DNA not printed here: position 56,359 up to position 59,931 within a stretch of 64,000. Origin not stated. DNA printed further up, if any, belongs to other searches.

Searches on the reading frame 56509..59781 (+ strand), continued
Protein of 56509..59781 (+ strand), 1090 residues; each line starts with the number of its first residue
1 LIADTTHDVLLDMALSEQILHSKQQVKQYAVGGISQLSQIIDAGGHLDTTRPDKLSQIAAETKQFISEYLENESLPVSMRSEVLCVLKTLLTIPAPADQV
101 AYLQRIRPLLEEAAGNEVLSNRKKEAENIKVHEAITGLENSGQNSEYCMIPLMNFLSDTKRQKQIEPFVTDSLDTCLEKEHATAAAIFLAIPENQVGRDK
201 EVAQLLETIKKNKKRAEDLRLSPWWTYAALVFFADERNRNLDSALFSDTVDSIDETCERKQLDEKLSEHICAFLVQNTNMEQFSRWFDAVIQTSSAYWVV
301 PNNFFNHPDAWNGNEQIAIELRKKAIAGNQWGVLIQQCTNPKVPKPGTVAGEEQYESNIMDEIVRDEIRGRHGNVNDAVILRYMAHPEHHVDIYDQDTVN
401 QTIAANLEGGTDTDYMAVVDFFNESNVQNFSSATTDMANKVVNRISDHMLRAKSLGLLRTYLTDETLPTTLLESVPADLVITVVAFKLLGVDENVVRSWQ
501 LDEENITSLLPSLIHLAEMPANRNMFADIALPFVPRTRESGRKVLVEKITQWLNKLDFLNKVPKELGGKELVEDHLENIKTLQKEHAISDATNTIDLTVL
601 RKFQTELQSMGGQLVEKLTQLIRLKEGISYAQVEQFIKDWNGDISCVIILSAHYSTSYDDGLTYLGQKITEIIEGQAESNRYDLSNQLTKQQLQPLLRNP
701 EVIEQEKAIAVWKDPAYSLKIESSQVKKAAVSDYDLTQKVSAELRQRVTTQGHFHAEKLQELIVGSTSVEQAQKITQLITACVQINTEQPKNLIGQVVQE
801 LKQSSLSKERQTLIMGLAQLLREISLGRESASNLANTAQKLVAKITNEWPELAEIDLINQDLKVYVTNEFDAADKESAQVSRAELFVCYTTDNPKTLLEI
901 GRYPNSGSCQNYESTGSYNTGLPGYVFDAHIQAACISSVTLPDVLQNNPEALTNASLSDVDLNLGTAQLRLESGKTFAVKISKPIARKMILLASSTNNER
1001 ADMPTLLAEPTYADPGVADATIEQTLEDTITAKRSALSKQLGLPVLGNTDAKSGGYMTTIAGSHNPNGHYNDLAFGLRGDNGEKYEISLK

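Call 96: search_solved_structures(query=A2, max_evalue=0.2, show_alignments=3)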
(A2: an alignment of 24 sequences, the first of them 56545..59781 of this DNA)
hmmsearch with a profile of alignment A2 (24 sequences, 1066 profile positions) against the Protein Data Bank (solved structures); distinct sequences matched with E-value up to 0.2: 5.
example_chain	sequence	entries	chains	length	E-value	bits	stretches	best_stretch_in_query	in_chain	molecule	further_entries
6een_A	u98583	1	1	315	0.00056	21.4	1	84-335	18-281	Designer Pentatricopeptide Protein dPPR10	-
6een_B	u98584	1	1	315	0.00076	21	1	83-335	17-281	Designer Pentatricopeptide Protein dPPR10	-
7suk_NJ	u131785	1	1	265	0.011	17.1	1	170-369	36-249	rRNA biogenesis protein RRP5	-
4wzr_A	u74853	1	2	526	0.086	14.2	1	202-443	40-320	Pumilio domain-containing protein KIAA0020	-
4wzw_A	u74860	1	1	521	0.1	13.9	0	208-442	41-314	Pumilio domain-containing protein KIAA0020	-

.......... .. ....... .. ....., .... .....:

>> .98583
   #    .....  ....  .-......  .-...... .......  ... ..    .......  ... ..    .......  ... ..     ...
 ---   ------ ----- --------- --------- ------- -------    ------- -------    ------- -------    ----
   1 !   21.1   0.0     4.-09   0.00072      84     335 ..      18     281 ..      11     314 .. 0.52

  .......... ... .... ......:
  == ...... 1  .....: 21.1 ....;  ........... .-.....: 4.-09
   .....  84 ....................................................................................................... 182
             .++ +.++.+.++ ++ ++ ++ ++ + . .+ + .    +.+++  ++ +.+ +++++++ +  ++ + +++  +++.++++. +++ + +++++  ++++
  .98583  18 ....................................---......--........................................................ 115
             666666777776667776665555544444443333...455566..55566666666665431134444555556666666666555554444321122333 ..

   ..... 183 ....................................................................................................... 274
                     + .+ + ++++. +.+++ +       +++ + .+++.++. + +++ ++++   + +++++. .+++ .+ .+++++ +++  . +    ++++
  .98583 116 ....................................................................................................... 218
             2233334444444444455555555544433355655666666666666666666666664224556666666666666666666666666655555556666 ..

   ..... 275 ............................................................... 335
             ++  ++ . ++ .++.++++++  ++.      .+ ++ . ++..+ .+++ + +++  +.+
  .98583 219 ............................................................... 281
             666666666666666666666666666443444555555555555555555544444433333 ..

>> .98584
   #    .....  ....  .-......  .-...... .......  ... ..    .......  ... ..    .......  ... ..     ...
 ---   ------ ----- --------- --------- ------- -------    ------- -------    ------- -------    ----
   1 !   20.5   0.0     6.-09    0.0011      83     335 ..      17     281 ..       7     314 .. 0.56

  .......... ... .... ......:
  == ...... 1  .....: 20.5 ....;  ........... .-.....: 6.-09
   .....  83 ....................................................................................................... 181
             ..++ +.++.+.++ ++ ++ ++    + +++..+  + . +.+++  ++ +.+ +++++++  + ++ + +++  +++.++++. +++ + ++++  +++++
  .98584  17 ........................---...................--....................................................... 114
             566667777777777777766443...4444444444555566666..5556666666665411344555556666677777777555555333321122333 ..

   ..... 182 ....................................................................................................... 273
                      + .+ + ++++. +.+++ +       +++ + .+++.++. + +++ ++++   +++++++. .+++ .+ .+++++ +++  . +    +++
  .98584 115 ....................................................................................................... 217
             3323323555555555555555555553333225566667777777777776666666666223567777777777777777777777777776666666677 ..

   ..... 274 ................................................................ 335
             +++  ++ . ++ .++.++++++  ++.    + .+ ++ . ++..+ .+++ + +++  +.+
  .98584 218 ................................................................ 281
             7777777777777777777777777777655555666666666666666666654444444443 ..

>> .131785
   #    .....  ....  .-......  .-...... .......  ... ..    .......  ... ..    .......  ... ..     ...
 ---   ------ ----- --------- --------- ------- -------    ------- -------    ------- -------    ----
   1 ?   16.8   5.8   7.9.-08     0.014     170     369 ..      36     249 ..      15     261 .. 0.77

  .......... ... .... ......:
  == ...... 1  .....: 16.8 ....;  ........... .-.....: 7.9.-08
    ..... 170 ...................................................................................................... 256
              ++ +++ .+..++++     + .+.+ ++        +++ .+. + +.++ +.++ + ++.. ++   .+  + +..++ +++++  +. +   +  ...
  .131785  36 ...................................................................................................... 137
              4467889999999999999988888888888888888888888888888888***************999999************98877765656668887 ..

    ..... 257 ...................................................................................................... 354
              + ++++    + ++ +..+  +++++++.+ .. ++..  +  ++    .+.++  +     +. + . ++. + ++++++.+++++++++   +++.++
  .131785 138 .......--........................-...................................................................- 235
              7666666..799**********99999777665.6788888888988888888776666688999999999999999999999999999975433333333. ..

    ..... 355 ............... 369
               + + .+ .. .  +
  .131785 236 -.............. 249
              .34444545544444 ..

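Call 99: search_protein_families(library=padloc, alignment_id=A2, max_evalue=0.01)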
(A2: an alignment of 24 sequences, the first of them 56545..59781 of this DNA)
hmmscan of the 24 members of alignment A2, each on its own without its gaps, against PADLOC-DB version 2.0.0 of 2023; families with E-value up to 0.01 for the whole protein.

A. member 1, window:56545-59781:+ (1078 aa): 1 family
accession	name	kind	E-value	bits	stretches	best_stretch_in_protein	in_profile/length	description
PDLC02918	DUF626_VIII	-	0.0006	17.1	0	828-886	233-289/474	-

B. families by the number of members that match (of 24 scanned): 6 families
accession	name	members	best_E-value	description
PDLC02919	HEAT-ARM_XIII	1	1.7e-05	-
PDLC02363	PycTM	1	1.8e-05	-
PDLC00668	Effector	1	0.00014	2TM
PDLC00691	Effector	1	0.00048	2TM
PDLC02918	DUF626_VIII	1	0.0006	-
PDLC00711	Effector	1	0.00069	2TM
